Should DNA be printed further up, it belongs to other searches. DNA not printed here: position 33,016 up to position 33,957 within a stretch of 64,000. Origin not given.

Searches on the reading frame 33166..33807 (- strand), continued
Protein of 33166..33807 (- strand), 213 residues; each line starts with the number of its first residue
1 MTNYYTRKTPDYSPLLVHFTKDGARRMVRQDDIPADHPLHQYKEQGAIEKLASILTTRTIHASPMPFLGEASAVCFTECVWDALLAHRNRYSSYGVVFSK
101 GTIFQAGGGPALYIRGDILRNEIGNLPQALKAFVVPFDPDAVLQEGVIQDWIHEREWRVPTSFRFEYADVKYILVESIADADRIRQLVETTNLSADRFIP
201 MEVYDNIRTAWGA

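Call 64: fold_search(model_id=the predicted structure, library=viral)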
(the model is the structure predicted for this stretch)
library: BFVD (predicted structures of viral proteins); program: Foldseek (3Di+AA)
matches with E <= 10: 138; with E <= 0.001: 0
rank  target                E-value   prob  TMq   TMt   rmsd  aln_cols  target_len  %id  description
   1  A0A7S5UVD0            4.7e-03  0.98  0.38  0.48   6.4       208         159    9  (no name in the UniProt tables at hand)
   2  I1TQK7                1.1e-02  0.97  0.45  0.33   7.3       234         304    8  (no name in the UniProt tables at hand)
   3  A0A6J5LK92            1.1e-02  0.91  0.35  0.17   7.9       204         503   15  ASCH domain containing protein [uncultured Caudovirales phage]
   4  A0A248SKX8            1.1e-02  0.77  0.35  0.22   9.9       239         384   10  (no name in the UniProt tables at hand)
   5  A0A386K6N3            1.4e-02  0.98  0.44  0.35   5.2       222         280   10  Uncharacterized protein [Dickeya phage vB_DsoM_JA11]
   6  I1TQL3                1.4e-02  0.95  0.42  0.32   5.6       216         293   12  (no name in the UniProt tables at hand)
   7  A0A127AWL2            1.7e-02  0.99  0.39  0.46   5.0       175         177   12  Uncharacterized protein [Bacillus phage SP-15]
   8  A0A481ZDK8            1.8e-02  0.96  0.39  0.33   8.0       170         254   14  Uncharacterized protein [Pithovirus LCPAC406]
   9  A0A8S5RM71            3.8e-02  0.06  0.13  0.14  16.7       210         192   12  Uncharacterized protein [virus sp. ctvdG25]
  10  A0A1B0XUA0            1.5e-01  0.23  0.29  0.21   9.4       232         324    9  (no name in the UniProt tables at hand)
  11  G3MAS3                2.1e-01  0.18  0.28  0.36   9.5       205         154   10  Gp532 [Bacillus phage G]
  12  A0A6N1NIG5            3.5e-01  0.20  0.37  0.20   9.4       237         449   12  Uncharacterized protein [Tupanvirus deep ocean]
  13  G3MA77                5.5e-01  0.16  0.29  0.37  10.0       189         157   11  Gp336 [Bacillus phage G]
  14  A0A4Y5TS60            7.1e-01  0.04  0.12  0.15  11.1       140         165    8  (no name in the UniProt tables at hand)
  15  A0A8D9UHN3            8.6e-01  0.02  0.12  0.14  18.4       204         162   10  Uncharacterized protein [Bacteriophage sp.]
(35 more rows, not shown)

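Call 68: search_protein_representatives(alignment_id=A2)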
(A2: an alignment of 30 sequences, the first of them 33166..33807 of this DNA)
Query: 30 sequences, 213 profile positions. Proteins with E-value up to 0.001 (for the whole library): 1576; up to 1e-10: 326; up to 1e-30: 35. The best 150 are listed.
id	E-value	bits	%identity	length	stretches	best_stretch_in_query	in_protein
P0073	3.8e-98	343.2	-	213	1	1-212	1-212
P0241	4.0e-63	228.8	-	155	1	63-211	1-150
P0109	4.9e-60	218.7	-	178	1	1-149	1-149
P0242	2.5e-54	200.0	-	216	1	1-211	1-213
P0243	1.7e-53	197.3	-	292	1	2-210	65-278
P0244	2.4e-51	190.3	-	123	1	31-152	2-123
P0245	8.6e-46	172.1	-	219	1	7-211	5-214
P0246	1.2e-45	171.7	-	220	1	9-212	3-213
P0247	2.1e-44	167.6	-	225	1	8-210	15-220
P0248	4.0e-44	166.7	-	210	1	9-211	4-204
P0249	5.0e-44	166.4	-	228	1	9-211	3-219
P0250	1.0e-42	162.1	-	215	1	8-211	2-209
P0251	3.1e-42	160.5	-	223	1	8-211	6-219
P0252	6.5e-42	159.5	-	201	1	8-210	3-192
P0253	8.2e-42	159.1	-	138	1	3-114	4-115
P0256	3.7e-40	153.7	-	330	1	8-208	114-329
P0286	5.5e-25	104.2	-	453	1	6-182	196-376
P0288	7.6e-25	103.7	-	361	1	7-181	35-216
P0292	7.9e-24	100.4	-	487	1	6-184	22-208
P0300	3.2e-22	95.1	-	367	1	39-173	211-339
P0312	5.6e-21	91.0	-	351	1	9-190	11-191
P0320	3.4e-20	88.5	-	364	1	31-172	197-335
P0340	2.2e-18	82.6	-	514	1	8-175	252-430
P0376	5.5e-16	74.7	-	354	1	7-186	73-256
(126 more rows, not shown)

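Call 69: search_protein_families(library=pfam, proteins=[P0286, P0292, P0340, P0300, P0288, P0320, P0256, P0243, P0376, P0312], max_evalue=0.01)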
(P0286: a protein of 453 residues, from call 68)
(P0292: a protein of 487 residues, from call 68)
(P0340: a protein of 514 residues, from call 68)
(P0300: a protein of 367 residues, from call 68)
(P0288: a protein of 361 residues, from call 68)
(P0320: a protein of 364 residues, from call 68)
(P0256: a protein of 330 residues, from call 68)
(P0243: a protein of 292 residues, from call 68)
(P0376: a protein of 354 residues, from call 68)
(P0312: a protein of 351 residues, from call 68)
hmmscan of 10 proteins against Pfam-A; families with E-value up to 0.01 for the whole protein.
P0286 (453 aa): 0 families

P0292 (487 aa): 8 families
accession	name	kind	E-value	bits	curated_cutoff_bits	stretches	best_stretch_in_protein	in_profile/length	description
PF12796.13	Ank_2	-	5e-25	88.3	27.3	2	302-393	1-83/90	Ankyrin repeats (3 copies)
PF00023.36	Ank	-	1.3e-22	79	21.1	2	369-393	1-25/33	Ankyrin repeat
PF13606.12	Ank_3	-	9.9e-20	68.7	22.3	2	369-393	1-25/30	Ankyrin repeat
PF13637.12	Ank_4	-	3.9e-18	65.5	22.7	3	303-355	2-50/50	Ankyrin repeats (many copies)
PF13857.12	Ank_5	-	2.4e-17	63.3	27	1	321-362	3-43/56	Ankyrin repeats (many copies)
PF24521.3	Ank_KRIT1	-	1.2e-05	25.5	80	0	301-359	12-70/149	KRIT1 ankyrin-repeats domain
PF10899.13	AbiGi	-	0.0014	19.2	22.4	0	93-152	31-100/185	Putative abortive phage resistance protein AbiGi, antitoxin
PF23745.1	ANK_LRRK2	-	0.0077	16.5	27.5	0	335-395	31-89/130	LRRK2 ANK repeat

P0340 (514 aa): 1 family
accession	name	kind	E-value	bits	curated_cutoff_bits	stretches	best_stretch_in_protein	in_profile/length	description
PF10899.13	AbiGi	-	0.00017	22.1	22.4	1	314-421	30-145/185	Putative abortive phage resistance protein AbiGi, antitoxin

P0300 (367 aa): 1 family
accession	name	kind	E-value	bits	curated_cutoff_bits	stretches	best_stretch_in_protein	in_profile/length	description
PF10899.13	AbiGi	-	2.7e-06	28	22.4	1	246-295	30-79/185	Putative abortive phage resistance protein AbiGi, antitoxin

P0288 (361 aa): 1 family
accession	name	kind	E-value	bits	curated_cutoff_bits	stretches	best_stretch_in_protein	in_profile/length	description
PF10899.13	AbiGi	-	2.2e-05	25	22.4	1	86-193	15-137/185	Putative abortive phage resistance protein AbiGi, antitoxin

P0320 (364 aa): 1 family
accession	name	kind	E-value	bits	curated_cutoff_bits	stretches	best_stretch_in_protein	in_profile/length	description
PF10899.13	AbiGi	-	0.0029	18.1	22.4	0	240-289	30-79/185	Putative abortive phage resistance protein AbiGi, antitoxin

P0256 (330 aa): 0 families

P0243 (292 aa): 1 family
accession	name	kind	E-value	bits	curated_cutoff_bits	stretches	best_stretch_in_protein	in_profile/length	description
PF10899.13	AbiGi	-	1.9e-07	31.7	22.4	1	136-183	30-77/185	Putative abortive phage resistance protein AbiGi, antitoxin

P0376 (354 aa): 1 family
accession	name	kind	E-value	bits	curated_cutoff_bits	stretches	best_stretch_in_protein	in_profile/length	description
PF10899.13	AbiGi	-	0.00032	21.2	22.4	1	121-184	19-77/185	Putative abortive phage resistance protein AbiGi, antitoxin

P0312 (351 aa): 0 families

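Call 71: search_protein_families(library=padloc, proteins=[L117:7366-8076:+], max_evalue=0.001)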
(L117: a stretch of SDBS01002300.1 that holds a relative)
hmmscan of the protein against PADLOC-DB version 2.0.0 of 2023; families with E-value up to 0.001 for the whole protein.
L117:7366-8076:+ (236 aa): 1 family
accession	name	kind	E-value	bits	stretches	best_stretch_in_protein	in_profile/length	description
PDLC02331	AbiGi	-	0.00019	18.9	0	82-126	63-107/260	AbiGi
